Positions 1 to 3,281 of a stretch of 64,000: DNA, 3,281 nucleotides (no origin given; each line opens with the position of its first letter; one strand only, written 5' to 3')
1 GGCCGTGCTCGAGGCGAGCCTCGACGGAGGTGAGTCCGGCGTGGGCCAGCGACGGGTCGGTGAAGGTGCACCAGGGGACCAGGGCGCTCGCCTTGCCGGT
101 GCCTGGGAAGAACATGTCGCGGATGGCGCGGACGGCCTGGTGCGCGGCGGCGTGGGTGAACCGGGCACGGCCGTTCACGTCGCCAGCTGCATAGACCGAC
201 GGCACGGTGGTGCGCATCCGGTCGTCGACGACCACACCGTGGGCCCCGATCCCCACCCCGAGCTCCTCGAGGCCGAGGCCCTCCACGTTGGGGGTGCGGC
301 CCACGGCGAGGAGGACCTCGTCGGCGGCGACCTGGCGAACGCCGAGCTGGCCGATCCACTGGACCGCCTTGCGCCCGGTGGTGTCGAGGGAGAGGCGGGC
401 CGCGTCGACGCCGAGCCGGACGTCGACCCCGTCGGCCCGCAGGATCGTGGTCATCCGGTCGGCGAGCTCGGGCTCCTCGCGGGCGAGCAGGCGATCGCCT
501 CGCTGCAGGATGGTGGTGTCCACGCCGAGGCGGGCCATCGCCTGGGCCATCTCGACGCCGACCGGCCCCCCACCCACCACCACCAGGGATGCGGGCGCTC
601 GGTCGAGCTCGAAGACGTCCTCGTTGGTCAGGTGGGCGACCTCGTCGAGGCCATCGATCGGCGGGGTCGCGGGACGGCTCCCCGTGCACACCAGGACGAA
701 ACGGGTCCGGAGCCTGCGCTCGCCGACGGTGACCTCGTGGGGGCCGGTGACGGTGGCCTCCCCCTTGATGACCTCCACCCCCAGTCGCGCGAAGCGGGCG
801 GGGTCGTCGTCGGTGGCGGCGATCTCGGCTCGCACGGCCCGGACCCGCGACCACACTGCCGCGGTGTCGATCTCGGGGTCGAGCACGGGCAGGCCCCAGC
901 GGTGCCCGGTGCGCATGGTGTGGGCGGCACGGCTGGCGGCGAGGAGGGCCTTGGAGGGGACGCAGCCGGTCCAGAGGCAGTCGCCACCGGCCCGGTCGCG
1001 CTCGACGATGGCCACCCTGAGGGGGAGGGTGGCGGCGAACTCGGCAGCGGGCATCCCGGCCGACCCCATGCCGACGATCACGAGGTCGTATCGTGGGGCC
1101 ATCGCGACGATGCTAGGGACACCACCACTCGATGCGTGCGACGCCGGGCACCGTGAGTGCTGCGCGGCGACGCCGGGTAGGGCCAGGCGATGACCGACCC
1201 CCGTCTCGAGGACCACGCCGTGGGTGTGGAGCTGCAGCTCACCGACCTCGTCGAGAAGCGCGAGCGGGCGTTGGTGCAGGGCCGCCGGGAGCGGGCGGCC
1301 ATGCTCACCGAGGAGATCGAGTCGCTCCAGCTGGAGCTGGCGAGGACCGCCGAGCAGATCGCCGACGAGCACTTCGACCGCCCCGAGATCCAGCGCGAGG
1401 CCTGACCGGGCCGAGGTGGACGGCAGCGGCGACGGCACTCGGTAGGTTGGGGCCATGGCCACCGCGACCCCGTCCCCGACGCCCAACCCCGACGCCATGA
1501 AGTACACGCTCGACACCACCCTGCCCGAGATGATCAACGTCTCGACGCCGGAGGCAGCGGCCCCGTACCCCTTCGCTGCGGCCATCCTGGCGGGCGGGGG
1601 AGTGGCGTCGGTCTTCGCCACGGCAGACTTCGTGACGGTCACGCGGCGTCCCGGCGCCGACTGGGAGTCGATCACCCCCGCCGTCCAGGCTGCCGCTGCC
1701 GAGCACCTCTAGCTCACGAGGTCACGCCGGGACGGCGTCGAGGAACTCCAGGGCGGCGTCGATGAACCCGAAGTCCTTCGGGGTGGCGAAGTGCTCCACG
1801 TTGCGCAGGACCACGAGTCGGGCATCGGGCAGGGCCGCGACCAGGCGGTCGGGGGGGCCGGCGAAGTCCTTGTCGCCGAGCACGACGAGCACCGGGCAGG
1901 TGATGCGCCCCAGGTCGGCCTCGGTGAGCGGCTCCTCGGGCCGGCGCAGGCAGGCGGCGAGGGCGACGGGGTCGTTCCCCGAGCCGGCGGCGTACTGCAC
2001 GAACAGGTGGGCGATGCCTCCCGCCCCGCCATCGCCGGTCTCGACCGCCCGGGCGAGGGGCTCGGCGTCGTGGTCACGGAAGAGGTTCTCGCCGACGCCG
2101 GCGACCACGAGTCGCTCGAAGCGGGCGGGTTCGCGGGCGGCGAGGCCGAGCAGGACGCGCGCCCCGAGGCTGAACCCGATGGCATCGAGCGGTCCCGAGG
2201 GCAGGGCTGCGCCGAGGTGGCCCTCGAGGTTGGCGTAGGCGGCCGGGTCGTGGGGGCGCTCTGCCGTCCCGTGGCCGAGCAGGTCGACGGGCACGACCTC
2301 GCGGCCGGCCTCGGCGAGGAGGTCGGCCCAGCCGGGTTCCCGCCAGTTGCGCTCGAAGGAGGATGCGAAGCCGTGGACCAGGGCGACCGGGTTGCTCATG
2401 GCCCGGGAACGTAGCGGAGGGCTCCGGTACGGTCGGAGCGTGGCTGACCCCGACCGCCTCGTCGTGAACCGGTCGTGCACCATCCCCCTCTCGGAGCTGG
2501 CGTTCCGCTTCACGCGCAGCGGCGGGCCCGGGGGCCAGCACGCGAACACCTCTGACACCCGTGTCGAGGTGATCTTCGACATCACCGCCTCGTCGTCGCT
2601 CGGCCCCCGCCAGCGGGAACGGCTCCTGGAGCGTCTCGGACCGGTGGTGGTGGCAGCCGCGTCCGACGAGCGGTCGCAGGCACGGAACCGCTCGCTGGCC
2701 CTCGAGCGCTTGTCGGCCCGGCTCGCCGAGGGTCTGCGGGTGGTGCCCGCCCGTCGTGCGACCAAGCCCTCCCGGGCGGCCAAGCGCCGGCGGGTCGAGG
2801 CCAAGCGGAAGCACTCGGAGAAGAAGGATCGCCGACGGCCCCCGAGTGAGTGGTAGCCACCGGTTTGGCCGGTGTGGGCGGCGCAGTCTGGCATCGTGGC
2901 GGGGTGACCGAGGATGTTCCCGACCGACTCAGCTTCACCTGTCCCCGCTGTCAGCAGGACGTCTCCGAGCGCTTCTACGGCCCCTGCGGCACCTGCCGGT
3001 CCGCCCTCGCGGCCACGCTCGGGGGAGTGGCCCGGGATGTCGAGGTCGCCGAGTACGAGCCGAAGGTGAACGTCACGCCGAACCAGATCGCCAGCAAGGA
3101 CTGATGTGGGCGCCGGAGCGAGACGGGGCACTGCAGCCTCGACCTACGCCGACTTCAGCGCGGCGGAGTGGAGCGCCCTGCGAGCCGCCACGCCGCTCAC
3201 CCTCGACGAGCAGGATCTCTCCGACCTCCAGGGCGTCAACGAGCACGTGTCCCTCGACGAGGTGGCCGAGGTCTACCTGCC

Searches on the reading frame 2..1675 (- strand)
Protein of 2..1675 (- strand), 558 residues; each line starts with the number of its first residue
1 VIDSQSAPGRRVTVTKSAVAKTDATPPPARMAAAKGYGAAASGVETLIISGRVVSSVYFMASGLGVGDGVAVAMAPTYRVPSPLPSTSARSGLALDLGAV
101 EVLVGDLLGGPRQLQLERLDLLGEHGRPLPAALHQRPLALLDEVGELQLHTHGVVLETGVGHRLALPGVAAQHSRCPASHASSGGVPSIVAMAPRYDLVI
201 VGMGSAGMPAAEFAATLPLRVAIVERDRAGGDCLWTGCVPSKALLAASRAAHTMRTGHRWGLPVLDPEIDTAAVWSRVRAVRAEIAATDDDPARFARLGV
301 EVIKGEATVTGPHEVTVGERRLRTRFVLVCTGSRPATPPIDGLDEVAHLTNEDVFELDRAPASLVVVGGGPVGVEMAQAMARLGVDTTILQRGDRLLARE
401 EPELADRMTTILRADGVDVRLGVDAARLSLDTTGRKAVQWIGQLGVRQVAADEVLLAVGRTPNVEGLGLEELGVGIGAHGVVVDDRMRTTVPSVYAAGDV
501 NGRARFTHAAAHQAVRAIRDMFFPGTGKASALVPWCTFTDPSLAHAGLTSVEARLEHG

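Call 5: search_protein_families(library=pfam, proteins=[window:2-1675:-], max_evalue=0.01)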
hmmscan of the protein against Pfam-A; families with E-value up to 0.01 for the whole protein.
window:2-1675:- (558 aa): 14 families
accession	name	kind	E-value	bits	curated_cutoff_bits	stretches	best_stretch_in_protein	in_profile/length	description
PF07992.20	Pyr_redox_2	-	4.1e-60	204.1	26.1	1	196-514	1-291/291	Pyridine nucleotide-disulphide oxidoreductase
PF00070.33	Pyr_redox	-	1.8e-19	70.5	22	1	364-435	2-73/82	Pyridine nucleotide-disulphide oxidoreductase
PF13738.12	Pyr_redox_3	-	1.1e-09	38.4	30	1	313-498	114-305/305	Pyridine nucleotide-disulphide oxidoreductase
PF01134.28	GIDA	-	2.5e-09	37.1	22.1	1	197-255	1-57/391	Glucose inhibited division protein A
PF01946.23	Thi4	-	2.3e-07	30.7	26.2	1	196-246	18-69/235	Thi4 family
PF12831.13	FAD_oxidored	-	4.8e-06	26.6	27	1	197-229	1-33/416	FAD dependent oxidoreductase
PF13478.12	XdhC_C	-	7.2e-06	27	29.7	0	364-448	1-79/125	XdhC Rossmann domain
PF13450.12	NAD_binding_8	-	1.2e-05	25.9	21.9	0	366-396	1-31/68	NAD(P)-binding Rossmann-like domain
PF01262.27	AlaDh_PNT_C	-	1.9e-05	24.6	23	0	360-413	27-80/214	Alanine dehydrogenase/PNT, C-terminal domain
PF01494.25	FAD_binding_3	-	4.1e-05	23.4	22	1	365-398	5-38/349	FAD binding domain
PF03486.20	HI0933_like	-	0.00029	20.8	50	0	197-231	2-36/244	HI0933-like protein Rossmann domain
PF00890.30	FAD_binding_2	-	0.00029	20.6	20.4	0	197-229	1-33/414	FAD binding domain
PF01266.30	DAO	-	0.0039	17.2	27.9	0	197-230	1-35/353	FAD dependent oxidoreductase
PF05834.18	Lycopene_cycl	-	0.0088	15.6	23.4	0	364-397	2-37/380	Lycopene cyclase protein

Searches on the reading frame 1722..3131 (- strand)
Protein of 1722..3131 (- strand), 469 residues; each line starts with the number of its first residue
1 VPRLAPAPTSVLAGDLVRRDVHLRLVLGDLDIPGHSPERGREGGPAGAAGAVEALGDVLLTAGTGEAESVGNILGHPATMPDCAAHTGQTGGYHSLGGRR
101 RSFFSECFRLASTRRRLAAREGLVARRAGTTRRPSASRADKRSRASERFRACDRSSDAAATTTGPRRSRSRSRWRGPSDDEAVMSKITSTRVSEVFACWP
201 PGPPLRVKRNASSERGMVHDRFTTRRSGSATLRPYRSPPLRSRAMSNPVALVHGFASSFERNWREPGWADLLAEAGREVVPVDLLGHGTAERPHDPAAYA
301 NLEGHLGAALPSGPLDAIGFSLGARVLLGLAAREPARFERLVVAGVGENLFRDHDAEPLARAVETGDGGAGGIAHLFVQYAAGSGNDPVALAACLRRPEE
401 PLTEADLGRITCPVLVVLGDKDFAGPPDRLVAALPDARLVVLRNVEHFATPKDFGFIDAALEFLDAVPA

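Call 5: search_protein_families(library=pfam, proteins=[window:1722-3131:-], max_evalue=0.01)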
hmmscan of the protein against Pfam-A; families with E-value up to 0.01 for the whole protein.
window:1722-3131:- (469 aa): 2 families
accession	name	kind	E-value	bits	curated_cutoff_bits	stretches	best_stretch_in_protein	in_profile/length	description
PF00561.26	Abhydrolase_1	-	2.3e-13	50.8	25.8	1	247-346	1-102/245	alpha/beta hydrolase fold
PF12146.15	Hydrolase_4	-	0.00011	22.1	27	1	249-345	7-108/239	Serine aminopeptidase, S33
